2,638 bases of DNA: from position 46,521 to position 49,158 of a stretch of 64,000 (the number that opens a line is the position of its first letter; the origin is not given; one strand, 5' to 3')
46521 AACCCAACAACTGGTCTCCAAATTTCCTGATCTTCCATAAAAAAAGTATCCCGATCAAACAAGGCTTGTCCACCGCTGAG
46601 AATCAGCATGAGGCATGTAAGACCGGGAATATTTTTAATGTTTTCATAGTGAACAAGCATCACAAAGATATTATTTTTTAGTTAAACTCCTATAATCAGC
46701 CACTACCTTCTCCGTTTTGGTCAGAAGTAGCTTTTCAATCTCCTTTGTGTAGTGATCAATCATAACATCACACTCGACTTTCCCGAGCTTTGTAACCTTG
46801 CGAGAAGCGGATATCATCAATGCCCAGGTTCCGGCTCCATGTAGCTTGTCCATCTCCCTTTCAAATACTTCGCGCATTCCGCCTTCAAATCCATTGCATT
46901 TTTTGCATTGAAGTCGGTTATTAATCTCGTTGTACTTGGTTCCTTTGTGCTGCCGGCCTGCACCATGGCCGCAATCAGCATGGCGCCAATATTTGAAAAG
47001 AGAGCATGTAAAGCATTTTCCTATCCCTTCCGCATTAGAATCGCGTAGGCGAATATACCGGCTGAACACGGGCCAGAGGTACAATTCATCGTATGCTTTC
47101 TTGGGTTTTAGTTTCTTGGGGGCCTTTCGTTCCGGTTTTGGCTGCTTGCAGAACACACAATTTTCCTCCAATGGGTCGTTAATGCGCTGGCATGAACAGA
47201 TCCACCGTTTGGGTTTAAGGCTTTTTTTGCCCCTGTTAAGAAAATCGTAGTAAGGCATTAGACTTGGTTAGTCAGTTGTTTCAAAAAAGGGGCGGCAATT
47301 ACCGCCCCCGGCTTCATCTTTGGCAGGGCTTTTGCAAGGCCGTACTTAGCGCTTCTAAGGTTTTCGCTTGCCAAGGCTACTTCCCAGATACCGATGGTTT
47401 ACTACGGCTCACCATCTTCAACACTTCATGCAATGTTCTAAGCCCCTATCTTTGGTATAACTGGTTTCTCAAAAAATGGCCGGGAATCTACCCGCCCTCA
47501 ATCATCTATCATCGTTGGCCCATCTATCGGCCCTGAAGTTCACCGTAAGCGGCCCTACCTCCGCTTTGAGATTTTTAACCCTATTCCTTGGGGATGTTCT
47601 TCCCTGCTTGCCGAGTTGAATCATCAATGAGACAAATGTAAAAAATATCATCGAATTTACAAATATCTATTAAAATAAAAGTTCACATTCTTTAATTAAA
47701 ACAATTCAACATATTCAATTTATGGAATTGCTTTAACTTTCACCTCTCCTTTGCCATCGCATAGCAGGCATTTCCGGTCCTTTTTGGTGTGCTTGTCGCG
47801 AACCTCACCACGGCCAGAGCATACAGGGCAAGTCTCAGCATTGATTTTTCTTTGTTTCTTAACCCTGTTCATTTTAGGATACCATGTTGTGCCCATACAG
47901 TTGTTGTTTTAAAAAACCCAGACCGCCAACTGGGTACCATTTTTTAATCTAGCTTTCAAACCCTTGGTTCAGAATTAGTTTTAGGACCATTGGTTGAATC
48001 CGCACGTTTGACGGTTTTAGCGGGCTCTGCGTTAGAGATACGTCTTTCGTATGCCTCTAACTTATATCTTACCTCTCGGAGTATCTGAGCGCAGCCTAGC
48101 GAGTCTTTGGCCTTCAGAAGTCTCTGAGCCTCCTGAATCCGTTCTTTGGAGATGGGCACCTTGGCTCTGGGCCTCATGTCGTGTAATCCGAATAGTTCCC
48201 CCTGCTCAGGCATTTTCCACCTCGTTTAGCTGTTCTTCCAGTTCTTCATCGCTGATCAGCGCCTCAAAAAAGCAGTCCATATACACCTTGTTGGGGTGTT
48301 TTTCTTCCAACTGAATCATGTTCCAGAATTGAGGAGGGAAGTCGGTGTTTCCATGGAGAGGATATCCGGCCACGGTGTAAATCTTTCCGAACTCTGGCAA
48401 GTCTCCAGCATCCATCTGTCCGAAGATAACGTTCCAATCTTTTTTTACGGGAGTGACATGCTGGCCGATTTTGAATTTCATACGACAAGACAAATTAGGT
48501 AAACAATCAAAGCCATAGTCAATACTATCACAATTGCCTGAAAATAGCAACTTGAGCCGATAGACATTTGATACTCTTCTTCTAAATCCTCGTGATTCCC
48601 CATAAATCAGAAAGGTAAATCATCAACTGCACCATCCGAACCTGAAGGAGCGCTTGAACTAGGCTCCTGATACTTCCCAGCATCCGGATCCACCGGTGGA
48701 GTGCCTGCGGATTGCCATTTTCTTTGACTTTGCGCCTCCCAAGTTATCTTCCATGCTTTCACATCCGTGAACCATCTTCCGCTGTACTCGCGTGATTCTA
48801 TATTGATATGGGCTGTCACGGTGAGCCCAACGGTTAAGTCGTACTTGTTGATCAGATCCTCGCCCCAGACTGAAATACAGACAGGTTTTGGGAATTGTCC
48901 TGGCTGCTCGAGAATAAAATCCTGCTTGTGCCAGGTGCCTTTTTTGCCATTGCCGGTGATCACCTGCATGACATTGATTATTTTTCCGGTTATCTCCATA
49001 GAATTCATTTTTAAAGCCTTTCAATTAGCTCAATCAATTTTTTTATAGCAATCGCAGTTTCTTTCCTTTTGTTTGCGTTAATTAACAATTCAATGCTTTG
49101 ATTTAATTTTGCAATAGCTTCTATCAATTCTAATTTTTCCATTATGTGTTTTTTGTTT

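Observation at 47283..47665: Promoter-to-terminator GC-rich non-coding unit (~340 nt) of unknown RNA family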

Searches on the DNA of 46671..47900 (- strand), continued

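Call 100: search_dna_similar(query=L048:2640-2975:+, collection=phages, mode=distant, max_rows=15, max_evalue=0.001)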
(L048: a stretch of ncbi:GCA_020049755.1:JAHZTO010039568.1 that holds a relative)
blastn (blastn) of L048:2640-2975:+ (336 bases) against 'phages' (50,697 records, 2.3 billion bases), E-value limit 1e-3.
Records with a match: 271; places in all: 286; records where one place covers at least 80% of the query: 0.
Best place of each record, by identity: 90-95% 1; 80-90% 90; 60-80% 180.
By first word of the organism name: Mycobacterium 131; Caulobacter 19; Streptomyces 18; Prevotella 15; Acinetobacter 9; Bacteriophage 8; Xanthomonas 7; Cellulophaga 7; uncultured 6; Bacteroides 5; and 28 more.
By host as written in the record: Mycobacterium smegmatis mc2 155 103; - 27; Caulobacter vibrioides CB15 17; Prevotella sp. 15; Mycobacterium smegmatis mc#155 9; Mycobacterium sp. 5; Streptomyces sanglieri UNT16F27A 4; Streptomyces viridochromogenes DSM40736 4; and 56 more.
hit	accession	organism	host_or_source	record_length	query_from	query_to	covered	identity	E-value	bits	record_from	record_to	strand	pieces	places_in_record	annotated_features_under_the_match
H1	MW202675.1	Caudoviricetes sp.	Manatee Spring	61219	96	185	27%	77.4%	2e-9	68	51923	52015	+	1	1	none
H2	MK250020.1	Prevotella phage Lak-B1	Prevotella sp.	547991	108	185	23%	85.9%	2e-16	92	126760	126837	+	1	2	record has no annotation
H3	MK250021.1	Prevotella phage Lak-B2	Prevotella sp.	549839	108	185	23%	85.9%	2e-16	92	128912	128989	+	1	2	record has no annotation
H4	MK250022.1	Prevotella phage Lak-B3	Prevotella sp.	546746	108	185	23%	85.9%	2e-16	92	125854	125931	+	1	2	record has no annotation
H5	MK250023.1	Prevotella phage Lak-B4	Prevotella sp.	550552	108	185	23%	85.9%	2e-16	92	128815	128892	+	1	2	record has no annotation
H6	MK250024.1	Prevotella phage Lak-B5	Prevotella sp.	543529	108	185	23%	85.9%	2e-16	92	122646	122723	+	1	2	record has no annotation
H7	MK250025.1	Prevotella phage Lak-B6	Prevotella sp.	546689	108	185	23%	85.9%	2e-16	92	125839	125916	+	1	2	record has no annotation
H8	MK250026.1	Prevotella phage Lak-B7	Prevotella sp.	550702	108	185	23%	85.9%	2e-16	92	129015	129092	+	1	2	record has no annotation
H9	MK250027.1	Prevotella phage Lak-B8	Prevotella sp.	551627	108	185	23%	85.9%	2e-16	92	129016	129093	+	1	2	record has no annotation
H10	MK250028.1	Prevotella phage Lak-B9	Prevotella sp.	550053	108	185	23%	85.9%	2e-16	92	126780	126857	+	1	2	record has no annotation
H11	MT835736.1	Bacteriophage sp.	human fecal samples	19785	108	185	23%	84.6%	2e-15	88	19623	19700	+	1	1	record has no annotation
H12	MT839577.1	Bacteriophage sp.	human fecal samples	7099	109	189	24%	81.5%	2e-11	76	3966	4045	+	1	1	record has no annotation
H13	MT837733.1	Bacteriophage sp.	human fecal samples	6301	108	185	23%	82.3%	5e-12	77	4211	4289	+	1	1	record has no annotation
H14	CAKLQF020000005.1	Acinetobacter phage MD-2021a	not known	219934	112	188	23%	83.3%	1e-12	80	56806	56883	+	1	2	tRNA-Met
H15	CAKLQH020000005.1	Acinetobacter phage MD-2021a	not known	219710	112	188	23%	83.3%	1e-12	80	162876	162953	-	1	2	tRNA-Met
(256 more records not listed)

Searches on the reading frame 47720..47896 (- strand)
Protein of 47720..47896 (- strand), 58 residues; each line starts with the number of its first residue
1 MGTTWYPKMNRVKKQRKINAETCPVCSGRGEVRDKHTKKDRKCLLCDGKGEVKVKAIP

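Call 12: search_protein_families(library=phrogs, proteins=[window:47720-47896:-], max_evalue=0.01)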
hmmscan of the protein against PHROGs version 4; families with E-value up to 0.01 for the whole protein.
window:47720-47896:- (58 aa): 15 families
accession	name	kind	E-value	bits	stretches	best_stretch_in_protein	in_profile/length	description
phrog_12574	-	unknown function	1.3e-05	26.4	1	16-57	32-73/75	-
phrog_4046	-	unknown function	1.3e-05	25.9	1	11-57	40-85/301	-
phrog_9961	-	unknown function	0.00013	23.6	1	17-54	4-40/99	-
phrog_5574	-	unknown function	0.00019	23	1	11-54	50-93/94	-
phrog_127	-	transcription regulation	0.00038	21.2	1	13-53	141-173/253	anti-termination protein Q-like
phrog_6060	-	transcription regulation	0.00039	21.3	1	8-50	3-47/61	anti-termination protein Q-like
phrog_6730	-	unknown function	0.00044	21.2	0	35-55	73-93/106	-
phrog_8027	-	unknown function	0.00094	20.4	1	21-55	6-42/153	-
phrog_7429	-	unknown function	0.0019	18.4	1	7-55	316-367/418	-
phrog_32371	-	unknown function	0.0024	18.9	1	11-54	56-102/175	-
phrog_37414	-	unknown function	0.0024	18.6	1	20-54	97-129/204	-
phrog_8897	-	unknown function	0.003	18.9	1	15-54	78-117/119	-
phrog_26078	-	unknown function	0.0037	18.6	1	14-50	17-52/120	-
phrog_11137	-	unknown function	0.0042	18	0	23-56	7-33/54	-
phrog_3931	-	unknown function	0.0088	17.1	0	35-53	24-42/59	-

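Call 13: search_protein_families(library=pfam, proteins=[window:47720-47896:-], max_evalue=0.01)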
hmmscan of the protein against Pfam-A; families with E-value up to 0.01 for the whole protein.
window:47720-47896:- (58 aa): 4 families
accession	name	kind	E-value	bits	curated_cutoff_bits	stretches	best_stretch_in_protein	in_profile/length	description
PF00684.25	DnaJ_CXXCXGXG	-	9.2e-05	23.1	32.7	1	18-52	15-53/65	DnaJ central domain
PF17302.8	DUF5351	-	0.00038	21.1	27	0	20-31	17-28/29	Family of unknown function (DUF5351)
PF20833.2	RNase_E_G_Thio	-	0.0061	17.1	26.8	0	22-36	1-15/86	RNase E/G, Thioredoxin-like domain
PF15777.11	Anti-TRAP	-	0.0094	16.4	32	0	21-52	11-42/59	Tryptophan RNA-binding attenuator protein inhibitory protein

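Call 106: search_solved_structures(query=window:47720-47896:-, max_evalue=1)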
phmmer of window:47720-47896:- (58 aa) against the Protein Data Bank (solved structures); distinct sequences matched with E-value up to 1: 2.
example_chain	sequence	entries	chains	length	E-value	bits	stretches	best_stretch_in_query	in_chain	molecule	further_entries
1exk_A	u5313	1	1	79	0.0047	20.6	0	18-54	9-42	DNAJ PROTEIN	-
9vno_A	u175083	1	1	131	0.9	13.5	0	12-50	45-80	PHD finger protein EHD3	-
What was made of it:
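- On Lambda-type Q-dependent late leader: Pfam and PDB show only the DnaJ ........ domain (calls 13, 106).
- The adjacent zinc-finger protein matches only the DnaJ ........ domain (calls 13, 106).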

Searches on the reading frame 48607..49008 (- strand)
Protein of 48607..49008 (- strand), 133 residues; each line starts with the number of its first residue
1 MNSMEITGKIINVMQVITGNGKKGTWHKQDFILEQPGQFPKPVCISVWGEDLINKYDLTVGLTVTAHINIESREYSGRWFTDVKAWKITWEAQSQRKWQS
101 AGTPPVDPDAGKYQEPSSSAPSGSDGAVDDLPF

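Call 12: search_protein_families(library=phrogs, proteins=[window:48607-49008:-], max_evalue=0.01)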
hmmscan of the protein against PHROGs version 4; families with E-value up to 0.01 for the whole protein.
window:48607-49008:- (133 aa): 1 family
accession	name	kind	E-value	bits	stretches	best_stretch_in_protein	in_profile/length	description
phrog_4932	-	DNA, RNA and nucleotide metabolism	5.6e-19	69.4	1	4-133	1-117/117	single strand DNA binding protein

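Call 13: search_protein_families(library=pfam, proteins=[window:48607-49008:-], max_evalue=0.01)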
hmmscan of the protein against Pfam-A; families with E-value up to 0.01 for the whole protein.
window:48607-49008:- (133 aa): 1 family
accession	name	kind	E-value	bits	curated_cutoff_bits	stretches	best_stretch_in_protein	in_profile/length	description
PF11325.14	DUF3127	-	2.8e-27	95.2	27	1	5-88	1-84/85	Domain of unknown function (DUF3127)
